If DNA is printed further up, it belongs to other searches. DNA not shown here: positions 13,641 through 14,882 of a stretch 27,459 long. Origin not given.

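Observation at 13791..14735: Intronless TREX1/2-like 3'-5' exonuclease gene nested antisense inside an SMC3 intron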

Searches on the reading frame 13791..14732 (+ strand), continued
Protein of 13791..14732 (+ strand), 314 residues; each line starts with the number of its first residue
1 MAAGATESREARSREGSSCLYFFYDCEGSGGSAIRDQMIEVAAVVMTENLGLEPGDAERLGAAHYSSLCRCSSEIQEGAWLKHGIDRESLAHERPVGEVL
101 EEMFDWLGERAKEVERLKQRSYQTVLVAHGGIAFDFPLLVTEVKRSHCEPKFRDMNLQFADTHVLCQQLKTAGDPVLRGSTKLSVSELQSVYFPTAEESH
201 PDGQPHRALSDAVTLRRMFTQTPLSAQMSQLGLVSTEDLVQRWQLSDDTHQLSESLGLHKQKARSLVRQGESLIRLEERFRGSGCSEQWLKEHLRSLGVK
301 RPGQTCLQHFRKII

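Call 30: search_protein_families(library=pfam, proteins=[P0048, P0049, P0051, P0052, P0047, P0053, P0046, P0028], max_evalue=0.01)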
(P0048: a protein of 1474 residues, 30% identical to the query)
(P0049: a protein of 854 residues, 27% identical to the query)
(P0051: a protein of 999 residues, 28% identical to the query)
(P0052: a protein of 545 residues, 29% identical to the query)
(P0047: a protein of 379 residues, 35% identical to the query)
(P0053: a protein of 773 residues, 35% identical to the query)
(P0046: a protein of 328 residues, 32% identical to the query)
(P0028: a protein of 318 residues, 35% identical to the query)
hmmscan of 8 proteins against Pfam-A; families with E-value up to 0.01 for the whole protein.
P0048 (1474 aa): 1 family
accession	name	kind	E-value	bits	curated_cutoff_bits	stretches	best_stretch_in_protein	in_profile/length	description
PF00929.31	RNase_T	-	6.6e-06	27.2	24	1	16-198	1-164/164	Exonuclease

P0049 (854 aa): 1 family
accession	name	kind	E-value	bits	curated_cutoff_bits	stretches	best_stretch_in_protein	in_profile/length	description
PF00929.31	RNase_T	-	0.00023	22.2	24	1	53-237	2-164/164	Exonuclease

P0051 (999 aa): 1 family
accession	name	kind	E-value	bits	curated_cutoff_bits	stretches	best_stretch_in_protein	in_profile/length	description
PF00929.31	RNase_T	-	1.4e-09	39.1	24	1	16-199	1-164/164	Exonuclease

P0052 (545 aa): 1 family
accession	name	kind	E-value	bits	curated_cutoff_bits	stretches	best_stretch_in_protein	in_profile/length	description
PF00929.31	RNase_T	-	4e-09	37.7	24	1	6-189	1-164/164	Exonuclease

P0047 (379 aa): 2 families
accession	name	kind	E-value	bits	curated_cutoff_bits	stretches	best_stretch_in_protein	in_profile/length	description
PF00929.31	RNase_T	-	6.2e-20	72.8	24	1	17-95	1-83/164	Exonuclease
PF16473.11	Rv2179c-like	-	0.00033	20.8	27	1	17-204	3-174/177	3'-5' exoribonuclease Rv2179c-like domain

P0053 (773 aa): 3 families
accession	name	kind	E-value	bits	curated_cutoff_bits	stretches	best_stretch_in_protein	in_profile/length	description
PF10263.15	SprT-like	-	2.3e-27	95.4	25.6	1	281-389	2-108/108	SprT-like family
PF00929.31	RNase_T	-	1.3e-07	32.7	24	1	593-679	3-89/164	Exonuclease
PF17283.8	Zn_ribbon_SprT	-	0.00084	19.8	28.1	1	396-427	2-30/38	SprT-like zinc ribbon domain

P0046 (328 aa): 3 families
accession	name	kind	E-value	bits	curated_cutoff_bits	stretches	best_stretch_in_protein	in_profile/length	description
PF00929.31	RNase_T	-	4.6e-17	63.5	24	1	30-214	1-164/164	Exonuclease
PF13482.12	RNase_H_2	-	0.00088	19.7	22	0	31-170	2-101/165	RNase_H superfamily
PF22123.2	Exu_RNase_H_like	-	0.0037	18.3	27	0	31-80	5-51/163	Exuperantia RNAse H-like domain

P0028 (318 aa): 1 family
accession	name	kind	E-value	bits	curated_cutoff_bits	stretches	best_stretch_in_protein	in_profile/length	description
PF00929.31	RNase_T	-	3.7e-12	47.5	24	1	27-226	2-164/164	Exonuclease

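Call 31: predict_structure(alignment_id=A1)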
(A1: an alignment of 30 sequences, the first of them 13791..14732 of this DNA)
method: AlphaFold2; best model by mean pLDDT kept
length: 314 residues; sequences in the alignment: 30
mean_pLDDT: 92.1   pTM: 0.88
mean pLDDT of the five models: 92.1, 91.8, 91.4, 91.2, 91.0
residues with pLDDT >= 90: 276; 70-90: 13; 50-70: 10; < 50: 15
segments of 3 or more residues with pLDDT < 50: 1-15
pLDDT, mean of each block of 10 residues (from residue 1): 38 62 98 96 97 95 97 94 93 98 98 97 97 98 98 98 97 92 92 75 80 96 95 98 97 97 97 98 97 96 96 93
secondary structure, 60 per line:
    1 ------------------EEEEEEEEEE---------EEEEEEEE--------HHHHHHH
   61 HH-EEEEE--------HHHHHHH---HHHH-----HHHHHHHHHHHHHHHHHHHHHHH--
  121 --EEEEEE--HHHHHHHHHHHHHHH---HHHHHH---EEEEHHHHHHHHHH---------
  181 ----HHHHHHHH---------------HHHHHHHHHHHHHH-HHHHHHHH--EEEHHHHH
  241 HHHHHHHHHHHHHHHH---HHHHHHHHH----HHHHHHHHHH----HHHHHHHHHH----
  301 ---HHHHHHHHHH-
elements in order: E19-28 E38-45 H54-62 E64-68 H77-83 H87-90 H96-118 E123-128 H131-145 H149-154 E158-161 H162-171 H185-192 H208-221 H223-230 E233-235 H236-256 H260-268 H273-282 H287-296 H304-313

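Call 35: fold_search(model_id=the predicted structure, library=pdb)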
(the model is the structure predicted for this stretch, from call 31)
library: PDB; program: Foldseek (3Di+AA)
matches with E <= 10: 527; with E <= 0.001: 207
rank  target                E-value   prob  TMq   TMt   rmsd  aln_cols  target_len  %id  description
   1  9mrc                  1.9e-08  1.00  0.49  0.79   3.7       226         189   18  Crystal Structure of TREX1 Homolog Plex9.1 (released 2025-01-15)
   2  2gui                  3.9e-08  1.00  0.46  0.78   3.5       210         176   19  Structure and Function of Cyclized Versions of the Proofreading Exonuclease Subunit of E. coli DNA Polymerase III (released 2007-03-13)
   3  9kjm_B                4.6e-08  1.00  0.48  0.64   6.9       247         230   21  The mTREX1-NSC 37204 complex structure by soaking in Soaking Condition 1 (NSC 37204 complex 3) (released 2026-01-28)
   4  9kjs_A                5.5e-08  1.00  0.49  0.65   6.3       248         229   20  The mTREX1-NSC 37215 complex structure by co-crystallization (NSC 37215-2 Complex 3) (released 2026-01-28)
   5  9kjp_A                5.8e-08  1.00  0.48  0.64   6.9       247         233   21  The mTREX1-NSC 37215 complex structure by soaking in Soaking Condition 1 (NSC 37215-2 complex 1) (released 2026-01-28)
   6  5yws_B                6.1e-08  1.00  0.45  0.59   6.7       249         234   20  Crystal structure of TREX1 in complex with a Y structured DNA (released 2018-05-23)
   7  9kjk_B                6.8e-08  1.00  0.45  0.61   7.0       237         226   22  The mTREX1-NSC 37204 complex structure by soaking in Soaking Condition 2 (NSC 37204 complex 1) (released 2026-01-28)
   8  6a45_A                7.2e-08  1.00  0.47  0.64   5.4       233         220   21  Structure of mouse TREX2 (released 2018-11-07)
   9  9mrd_A                8.1e-08  1.00  0.49  0.79   3.5       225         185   18  Crystal Structure of TREX1 Homolog Plex9.1 bound to ssDNA (released 2025-01-15)
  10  6a4b_B                9.0e-08  1.00  0.41  0.57   6.6       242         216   20  Structure of TREX2 in complex with a duplex DNA with 2 nucleotide 3'-overhang (released 2018-11-07)
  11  9kjk_A                1.1e-07  1.00  0.44  0.59   6.9       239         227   21  The mTREX1-NSC 37204 complex structure by soaking in Soaking Condition 2 (NSC 37204 complex 1) (released 2026-01-28)
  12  8hce_B                1.1e-07  1.00  0.46  0.62   6.7       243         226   20  Crystal structure of mTREX1-CMP complex (released 2023-11-08)
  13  9kjo_A                1.1e-07  1.00  0.43  0.59   7.1       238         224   23  The mTREX1-NSC 37215 complex structure by soaking in Soaking Condition 2 (NSC 37215-1 complex 2) (released 2026-01-28)
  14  9kjg_B                1.2e-07  1.00  0.47  0.62   7.0       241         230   21  The mTREX1-NSC 37203 complex structure by co-crystallization (NSC 37203 Complex 1) (released 2026-01-28)
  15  9kjh_B                1.3e-07  1.00  0.44  0.59   6.9       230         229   23  The mTREX1-NSC 37203 complex structure by soaking in Soaking Condition 1 (NSC 37203 complex 2) (released 2026-01-28)
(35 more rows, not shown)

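Call 37: search_solved_structures(query=A1, max_evalue=0.01, show_alignments=2)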
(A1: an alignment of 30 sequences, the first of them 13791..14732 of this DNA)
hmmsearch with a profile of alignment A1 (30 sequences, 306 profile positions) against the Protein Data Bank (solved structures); distinct sequences matched with E-value up to 0.01: 57.
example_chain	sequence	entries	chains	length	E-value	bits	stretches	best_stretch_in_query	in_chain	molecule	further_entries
9l8a_A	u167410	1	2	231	1.5e-17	67.5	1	19-219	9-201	exodeoxyribonuclease III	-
6a45_A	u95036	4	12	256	3.2e-15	59.8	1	15-217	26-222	Three prime repair exonuclease 2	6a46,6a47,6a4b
1y97_A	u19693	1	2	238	9e-14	55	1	16-217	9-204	Three prime repair exonuclease 2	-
2p1j_A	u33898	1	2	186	1.4e-12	51.1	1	16-112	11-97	DNA polymerase III polC-type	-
9mrd_A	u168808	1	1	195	8.6e-12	48.5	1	121-217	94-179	exodeoxyribonuclease III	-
9mrc_A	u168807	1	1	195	1.3e-11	48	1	121-217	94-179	exodeoxyribonuclease III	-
2o4g_A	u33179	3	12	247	1.3e-11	47.9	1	12-216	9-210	Three prime repair exonuclease 1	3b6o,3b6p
6w10_A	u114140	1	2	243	1.8e-11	47.5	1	19-216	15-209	Three-prime repair exonuclease 1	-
5ywu_A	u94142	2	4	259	2.1e-11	47.3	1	17-216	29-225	Three-prime repair exonuclease 1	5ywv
8hch_A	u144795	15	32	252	2.3e-11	47.1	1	19-216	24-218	Three-prime repair exonuclease 1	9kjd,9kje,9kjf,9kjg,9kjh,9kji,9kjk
2ioc_B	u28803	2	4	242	2.4e-11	47.1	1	20-216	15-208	Three prime repair exonuclease 1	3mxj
2oa8_A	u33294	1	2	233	2.5e-11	47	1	20-216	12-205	Three prime repair exonuclease 1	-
7u8y_A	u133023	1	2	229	2.6e-11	47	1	20-216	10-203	Three-prime repair exonuclease 1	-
5yws_A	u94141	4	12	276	2.7e-11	46.9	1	17-216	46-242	Three-prime repair exonuclease 1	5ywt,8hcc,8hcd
8hce_A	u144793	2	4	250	2.7e-11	46.9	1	20-216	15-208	Three-prime repair exonuclease 1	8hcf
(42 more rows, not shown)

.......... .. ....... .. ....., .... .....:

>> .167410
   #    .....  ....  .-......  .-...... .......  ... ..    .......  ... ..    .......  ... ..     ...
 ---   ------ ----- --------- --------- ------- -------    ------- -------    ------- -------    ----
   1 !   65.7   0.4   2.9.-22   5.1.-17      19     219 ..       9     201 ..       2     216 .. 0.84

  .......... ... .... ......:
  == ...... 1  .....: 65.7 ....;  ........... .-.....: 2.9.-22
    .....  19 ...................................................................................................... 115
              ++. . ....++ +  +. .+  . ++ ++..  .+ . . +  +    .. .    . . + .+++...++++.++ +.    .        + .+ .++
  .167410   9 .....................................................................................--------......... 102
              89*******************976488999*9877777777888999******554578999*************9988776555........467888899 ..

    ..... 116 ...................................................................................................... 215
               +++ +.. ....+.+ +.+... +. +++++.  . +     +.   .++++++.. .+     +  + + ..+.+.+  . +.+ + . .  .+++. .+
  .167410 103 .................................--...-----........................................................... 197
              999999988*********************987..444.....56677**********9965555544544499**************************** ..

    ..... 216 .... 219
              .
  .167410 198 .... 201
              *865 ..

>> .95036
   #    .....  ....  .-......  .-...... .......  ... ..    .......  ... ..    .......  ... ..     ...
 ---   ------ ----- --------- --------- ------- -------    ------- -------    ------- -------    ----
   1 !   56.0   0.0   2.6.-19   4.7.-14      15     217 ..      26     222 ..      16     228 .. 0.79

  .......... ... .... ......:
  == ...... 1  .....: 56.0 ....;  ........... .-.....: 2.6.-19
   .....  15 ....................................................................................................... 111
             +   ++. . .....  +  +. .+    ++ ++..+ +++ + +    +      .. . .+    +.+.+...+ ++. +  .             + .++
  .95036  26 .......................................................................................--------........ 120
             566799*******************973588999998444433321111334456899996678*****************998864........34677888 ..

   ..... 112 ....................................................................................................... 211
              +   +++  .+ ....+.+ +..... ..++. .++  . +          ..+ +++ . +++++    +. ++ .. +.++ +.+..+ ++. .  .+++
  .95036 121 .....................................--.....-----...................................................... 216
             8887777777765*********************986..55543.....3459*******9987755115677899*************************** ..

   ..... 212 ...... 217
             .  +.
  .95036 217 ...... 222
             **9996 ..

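Call 44: list_cluster_members(proteins=[P0034, P0035, P0036, P0037, P0039, P0041, P0046, P0047, P0049, P0051])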
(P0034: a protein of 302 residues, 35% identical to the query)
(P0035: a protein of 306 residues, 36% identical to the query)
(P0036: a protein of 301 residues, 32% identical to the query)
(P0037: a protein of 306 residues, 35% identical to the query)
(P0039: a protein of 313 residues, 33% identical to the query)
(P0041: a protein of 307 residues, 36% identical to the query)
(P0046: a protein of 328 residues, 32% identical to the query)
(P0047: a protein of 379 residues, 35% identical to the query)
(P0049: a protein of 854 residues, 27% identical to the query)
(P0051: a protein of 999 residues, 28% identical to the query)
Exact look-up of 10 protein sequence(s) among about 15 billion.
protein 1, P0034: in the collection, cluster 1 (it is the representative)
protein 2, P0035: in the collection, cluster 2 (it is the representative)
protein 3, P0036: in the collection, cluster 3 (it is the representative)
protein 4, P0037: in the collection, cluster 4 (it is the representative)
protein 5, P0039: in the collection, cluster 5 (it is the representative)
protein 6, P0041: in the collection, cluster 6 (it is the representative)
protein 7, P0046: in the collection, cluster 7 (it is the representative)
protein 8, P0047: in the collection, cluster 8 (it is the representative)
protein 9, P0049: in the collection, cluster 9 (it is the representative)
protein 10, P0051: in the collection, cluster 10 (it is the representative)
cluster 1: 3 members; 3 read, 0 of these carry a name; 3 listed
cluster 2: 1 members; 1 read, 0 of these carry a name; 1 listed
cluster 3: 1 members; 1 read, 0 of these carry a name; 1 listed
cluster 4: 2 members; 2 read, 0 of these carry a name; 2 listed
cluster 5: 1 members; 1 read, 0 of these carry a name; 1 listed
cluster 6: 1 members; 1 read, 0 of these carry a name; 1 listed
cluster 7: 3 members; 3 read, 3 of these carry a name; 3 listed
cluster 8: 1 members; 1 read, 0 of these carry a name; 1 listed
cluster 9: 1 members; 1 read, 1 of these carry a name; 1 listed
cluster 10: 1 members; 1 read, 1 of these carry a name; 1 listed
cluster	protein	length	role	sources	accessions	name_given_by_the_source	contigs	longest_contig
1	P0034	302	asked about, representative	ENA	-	-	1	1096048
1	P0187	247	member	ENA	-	-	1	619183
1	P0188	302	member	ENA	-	-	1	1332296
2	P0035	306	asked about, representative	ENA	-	-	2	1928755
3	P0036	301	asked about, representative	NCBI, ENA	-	-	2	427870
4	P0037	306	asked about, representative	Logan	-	-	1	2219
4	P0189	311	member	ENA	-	-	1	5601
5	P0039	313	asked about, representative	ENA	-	-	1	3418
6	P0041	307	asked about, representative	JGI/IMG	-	-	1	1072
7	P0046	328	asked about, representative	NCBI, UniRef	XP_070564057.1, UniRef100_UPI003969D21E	DNA polymerase III PolC-type-like isoform X1 [Ptychodera flava] | DNA polymerase III PolC-type-like isoform X1 n=1 Tax=Ptychodera flava TaxID=63121 ...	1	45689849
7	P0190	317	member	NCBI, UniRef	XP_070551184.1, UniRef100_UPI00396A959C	uncharacterized protein [Ptychodera flava] | uncharacterized protein n=1 Tax=Ptychodera flava TaxID=63121 RepID=UPI00396A959C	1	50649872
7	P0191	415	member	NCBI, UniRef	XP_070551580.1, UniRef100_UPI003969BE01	DNA polymerase III PolC-type-like [Ptychodera flava] | DNA polymerase III PolC-type-like n=1 Tax=Ptychodera flava TaxID=63121 RepID=UPI003969BE01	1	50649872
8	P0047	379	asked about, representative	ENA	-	-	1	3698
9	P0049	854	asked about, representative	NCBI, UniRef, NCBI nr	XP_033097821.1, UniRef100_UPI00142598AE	uncharacterized protein LOC117101829 [Anneissia japonica] | uncharacterized protein LOC117101829 n=1 Tax=Anneissia japonica TaxID=1529436 ...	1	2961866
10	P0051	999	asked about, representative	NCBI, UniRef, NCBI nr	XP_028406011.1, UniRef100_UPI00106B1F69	uncharacterized protein LOC114528548 [Dendronephthya gigantea] | uncharacterized protein LOC114528548 n=1 Tax=Dendronephthya gigantea TaxID=151771 ...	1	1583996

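Call 51: list_cluster_members(proteins=[window:13791-14732:+, P0001, P0265, P0003, P0012, P0027, P0036, P0227, P0005, P0020])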
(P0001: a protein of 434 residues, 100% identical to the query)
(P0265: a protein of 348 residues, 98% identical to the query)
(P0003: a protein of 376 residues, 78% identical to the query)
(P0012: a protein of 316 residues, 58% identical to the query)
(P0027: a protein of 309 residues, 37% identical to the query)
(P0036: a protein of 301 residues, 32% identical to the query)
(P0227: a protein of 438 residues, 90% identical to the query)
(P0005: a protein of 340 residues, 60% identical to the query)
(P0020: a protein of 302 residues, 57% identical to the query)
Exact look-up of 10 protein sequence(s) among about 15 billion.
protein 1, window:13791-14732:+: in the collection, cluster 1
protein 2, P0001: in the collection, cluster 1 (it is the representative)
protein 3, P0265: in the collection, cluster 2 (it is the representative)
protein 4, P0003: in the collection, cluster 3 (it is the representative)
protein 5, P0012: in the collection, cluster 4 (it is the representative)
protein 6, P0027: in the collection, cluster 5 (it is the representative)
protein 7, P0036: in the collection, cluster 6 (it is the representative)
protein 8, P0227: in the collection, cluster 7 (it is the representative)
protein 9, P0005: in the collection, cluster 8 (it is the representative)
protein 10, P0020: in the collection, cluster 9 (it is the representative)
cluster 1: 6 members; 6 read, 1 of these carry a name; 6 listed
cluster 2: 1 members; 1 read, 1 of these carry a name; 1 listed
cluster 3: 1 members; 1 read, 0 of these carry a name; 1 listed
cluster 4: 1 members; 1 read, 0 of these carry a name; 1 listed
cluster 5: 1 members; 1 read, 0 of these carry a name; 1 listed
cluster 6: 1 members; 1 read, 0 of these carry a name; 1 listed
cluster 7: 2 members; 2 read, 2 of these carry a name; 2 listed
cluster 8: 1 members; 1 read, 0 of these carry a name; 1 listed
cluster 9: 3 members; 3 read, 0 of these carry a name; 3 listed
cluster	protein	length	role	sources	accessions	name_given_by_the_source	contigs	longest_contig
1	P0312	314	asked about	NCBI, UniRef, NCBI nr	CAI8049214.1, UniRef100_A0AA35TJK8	hypothetical protein GBAR_LOCUS27084 [Geodia barretti] | Exonuclease domain-containing protein n=1 Tax=Geodia barretti TaxID=519541 ...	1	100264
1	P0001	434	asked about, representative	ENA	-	-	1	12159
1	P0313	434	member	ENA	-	-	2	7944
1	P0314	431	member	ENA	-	-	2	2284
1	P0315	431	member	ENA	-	-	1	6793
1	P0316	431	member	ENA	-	-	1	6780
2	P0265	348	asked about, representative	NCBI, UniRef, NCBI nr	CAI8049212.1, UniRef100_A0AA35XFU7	Structural maintenance of chromosomes protein 3 [Geodia barretti] | Structural maintenance of chromosomes protein 3 n=1 Tax=Geodia barretti TaxID=519541 ...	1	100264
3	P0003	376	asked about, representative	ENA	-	-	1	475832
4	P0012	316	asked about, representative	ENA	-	-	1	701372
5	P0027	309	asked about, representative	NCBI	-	-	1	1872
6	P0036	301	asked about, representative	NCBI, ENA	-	-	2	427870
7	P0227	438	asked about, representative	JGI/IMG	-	structural maintenance of chromosome 3 (chondroitin sulfate proteoglycan 6)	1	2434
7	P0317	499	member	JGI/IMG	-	structural maintenance of chromosome 3 (chondroitin sulfate proteoglycan 6)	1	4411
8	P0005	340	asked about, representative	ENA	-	-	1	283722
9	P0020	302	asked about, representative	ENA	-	-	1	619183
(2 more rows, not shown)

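Call 54: find_encoding_contigs(protein=P0002, flank=5000, max_places=4)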
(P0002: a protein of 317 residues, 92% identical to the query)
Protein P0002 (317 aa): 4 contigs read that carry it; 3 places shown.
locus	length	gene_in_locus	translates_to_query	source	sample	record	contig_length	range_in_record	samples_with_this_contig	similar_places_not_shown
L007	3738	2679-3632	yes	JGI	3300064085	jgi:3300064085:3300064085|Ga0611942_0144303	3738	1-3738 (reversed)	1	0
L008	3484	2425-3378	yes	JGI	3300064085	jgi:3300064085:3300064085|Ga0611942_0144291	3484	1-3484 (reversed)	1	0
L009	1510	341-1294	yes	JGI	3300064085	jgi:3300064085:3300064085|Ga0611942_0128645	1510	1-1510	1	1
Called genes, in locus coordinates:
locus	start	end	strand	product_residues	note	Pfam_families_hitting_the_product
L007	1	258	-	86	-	?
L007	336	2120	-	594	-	PF24161:CCDC39 (faint), PF06470:SMC_hinge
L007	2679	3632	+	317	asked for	PF00929:RNase_T (weak)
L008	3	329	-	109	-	?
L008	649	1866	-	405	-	PF06470:SMC_hinge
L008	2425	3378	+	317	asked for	PF00929:RNase_T (weak)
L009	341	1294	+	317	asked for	PF00929:RNase_T (weak)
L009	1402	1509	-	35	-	?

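Call 55: find_encoding_contigs(protein=P0008, flank=5000, max_places=3)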
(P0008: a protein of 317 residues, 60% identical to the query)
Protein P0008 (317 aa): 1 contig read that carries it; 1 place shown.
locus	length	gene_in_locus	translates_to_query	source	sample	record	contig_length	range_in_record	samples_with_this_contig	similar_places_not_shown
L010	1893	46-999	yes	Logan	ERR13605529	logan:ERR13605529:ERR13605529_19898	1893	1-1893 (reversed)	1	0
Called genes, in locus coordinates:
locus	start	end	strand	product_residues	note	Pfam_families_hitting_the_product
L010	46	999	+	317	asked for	PF00929:RNase_T (faint)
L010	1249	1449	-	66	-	-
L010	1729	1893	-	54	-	?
